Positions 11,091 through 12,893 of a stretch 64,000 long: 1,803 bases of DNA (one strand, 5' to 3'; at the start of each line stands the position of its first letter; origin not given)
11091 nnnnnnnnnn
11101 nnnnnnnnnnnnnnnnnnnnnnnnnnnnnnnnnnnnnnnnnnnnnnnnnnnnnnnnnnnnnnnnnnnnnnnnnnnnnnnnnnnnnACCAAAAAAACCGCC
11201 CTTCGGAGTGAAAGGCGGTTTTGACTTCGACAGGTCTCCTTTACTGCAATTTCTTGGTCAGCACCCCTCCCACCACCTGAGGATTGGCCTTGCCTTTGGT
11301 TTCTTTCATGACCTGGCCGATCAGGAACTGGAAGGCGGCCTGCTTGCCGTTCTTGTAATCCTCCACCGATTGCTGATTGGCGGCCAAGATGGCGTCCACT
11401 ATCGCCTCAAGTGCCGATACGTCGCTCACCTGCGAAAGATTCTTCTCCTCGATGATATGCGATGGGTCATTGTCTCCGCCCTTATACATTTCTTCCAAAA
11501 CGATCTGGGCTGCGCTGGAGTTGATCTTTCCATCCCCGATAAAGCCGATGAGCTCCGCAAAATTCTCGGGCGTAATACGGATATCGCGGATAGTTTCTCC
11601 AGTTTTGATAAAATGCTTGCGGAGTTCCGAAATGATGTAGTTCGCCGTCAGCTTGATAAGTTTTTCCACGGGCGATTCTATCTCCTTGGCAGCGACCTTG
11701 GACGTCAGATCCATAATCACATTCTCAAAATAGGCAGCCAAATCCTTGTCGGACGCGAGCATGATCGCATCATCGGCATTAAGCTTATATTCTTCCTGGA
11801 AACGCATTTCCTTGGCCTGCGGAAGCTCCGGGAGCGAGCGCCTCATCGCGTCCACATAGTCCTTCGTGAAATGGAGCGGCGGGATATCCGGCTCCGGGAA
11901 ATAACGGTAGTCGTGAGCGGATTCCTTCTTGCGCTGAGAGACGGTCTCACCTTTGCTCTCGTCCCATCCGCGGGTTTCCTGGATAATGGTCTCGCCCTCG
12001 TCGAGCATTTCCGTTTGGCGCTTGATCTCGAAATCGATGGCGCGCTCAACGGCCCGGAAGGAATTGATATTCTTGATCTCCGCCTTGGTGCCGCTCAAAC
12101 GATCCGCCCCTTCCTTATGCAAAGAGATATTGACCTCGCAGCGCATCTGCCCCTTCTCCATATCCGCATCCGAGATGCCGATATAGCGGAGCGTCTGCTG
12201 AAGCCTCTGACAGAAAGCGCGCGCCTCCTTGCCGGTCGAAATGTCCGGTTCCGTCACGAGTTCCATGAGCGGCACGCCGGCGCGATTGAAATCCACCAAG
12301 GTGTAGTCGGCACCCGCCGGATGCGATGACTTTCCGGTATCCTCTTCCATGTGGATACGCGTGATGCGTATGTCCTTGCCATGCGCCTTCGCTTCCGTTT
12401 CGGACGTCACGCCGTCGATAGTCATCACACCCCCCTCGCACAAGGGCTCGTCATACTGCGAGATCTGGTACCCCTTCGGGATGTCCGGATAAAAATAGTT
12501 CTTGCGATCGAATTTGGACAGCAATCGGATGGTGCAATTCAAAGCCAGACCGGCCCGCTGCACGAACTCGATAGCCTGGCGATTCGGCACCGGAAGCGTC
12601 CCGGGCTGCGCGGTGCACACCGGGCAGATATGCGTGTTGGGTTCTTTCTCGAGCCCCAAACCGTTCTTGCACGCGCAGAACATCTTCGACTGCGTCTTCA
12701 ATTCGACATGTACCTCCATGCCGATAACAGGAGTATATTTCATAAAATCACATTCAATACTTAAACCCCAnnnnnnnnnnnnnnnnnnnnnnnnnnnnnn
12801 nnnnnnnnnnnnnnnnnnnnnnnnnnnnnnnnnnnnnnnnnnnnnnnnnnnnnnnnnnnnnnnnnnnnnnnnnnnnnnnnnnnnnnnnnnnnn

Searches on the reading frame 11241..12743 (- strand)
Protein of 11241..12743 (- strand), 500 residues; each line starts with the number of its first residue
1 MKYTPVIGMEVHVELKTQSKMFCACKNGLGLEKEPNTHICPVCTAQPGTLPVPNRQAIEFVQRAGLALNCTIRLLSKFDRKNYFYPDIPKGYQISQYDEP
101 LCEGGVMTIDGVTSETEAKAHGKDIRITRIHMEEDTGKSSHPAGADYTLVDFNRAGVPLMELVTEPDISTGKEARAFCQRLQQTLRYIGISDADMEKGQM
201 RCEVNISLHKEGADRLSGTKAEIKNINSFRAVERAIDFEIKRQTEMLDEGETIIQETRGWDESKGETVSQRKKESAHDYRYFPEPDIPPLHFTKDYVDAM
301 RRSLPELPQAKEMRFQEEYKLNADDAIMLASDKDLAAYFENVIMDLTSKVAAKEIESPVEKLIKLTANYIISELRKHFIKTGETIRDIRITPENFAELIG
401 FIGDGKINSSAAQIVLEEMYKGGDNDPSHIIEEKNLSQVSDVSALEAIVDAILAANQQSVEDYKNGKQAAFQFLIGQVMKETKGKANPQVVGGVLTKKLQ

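Call 3: search_protein_families(library=pfam, proteins=[window:11241-12743:-], max_evalue=0.01)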
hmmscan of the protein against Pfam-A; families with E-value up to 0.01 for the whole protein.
window:11241-12743:- (500 aa): 2 families
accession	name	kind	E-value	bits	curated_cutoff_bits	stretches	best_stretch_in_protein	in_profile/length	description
PF02934.20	GatB_N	-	6.3e-117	390.1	23.4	1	6-297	2-276/277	GatB/GatE catalytic domain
PF02637.23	GatB_Yqey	-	3.6e-44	150.7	27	1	363-499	13-148/148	GatB domain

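Call 4: search_protein_families(library=ncbifam, proteins=[window:11241-12743:-], max_evalue=0.01)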
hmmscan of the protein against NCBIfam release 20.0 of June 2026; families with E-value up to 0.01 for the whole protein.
window:11241-12743:- (500 aa): 9 families
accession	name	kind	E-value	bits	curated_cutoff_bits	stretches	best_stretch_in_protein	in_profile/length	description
NF004012.0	PRK05477.1-2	equivalog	1.2e-190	634.3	338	1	2-500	3-479/481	Asp-tRNA(Asn)/Glu-tRNA(Gln) amidotransferase subunit GatB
NF004014.0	PRK05477.1-4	equivalog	6.8e-179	595.5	414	1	1-500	1-475/475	Asp-tRNA(Asn)/Glu-tRNA(Gln) amidotransferase subunit GatB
TIGR00133.1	gatB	equivalog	1e-168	561.8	314.8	1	1-499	2-480/481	Asp-tRNA(Asn)/Glu-tRNA(Gln) amidotransferase subunit GatB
NF004015.0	PRK05477.1-5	equivalog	2.6e-166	554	628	1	3-500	15-487/488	Asp-tRNA(Asn)/Glu-tRNA(Gln) amidotransferase subunit GatB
NF004011.1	PRK05477.1-1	equivalog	4e-152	507.3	680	1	1-499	1-473/475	Asp-tRNA(Asn)/Glu-tRNA(Gln) amidotransferase subunit GatB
NF004013.0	PRK05477.1-3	equivalog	5.2e-147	490.3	653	1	2-499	16-499/501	Asp-tRNA(Asn)/Glu-tRNA(Gln) amidotransferase subunit GatB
NF003107.0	PRK04028.1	equivalog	6e-46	157.1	456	3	252-500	402-625/630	Glu-tRNA(Gln) amidotransferase subunit GatE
TIGR00134.1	gatE_arch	equivalog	1.8e-38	132.2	319.55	3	265-500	408-619/622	Glu-tRNA(Gln) amidotransferase subunit GatE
NF011291.0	PRK14703.1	equivalog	8.9e-34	116.8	681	1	297-500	585-768/769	glutamine--tRNA ligase/YqeY domain fusion protein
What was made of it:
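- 11241..12743 (-): gatB, amidotransferase subunit B; last gene of the string, functionally unrelated. NF004012 at 634 bits (call 4).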
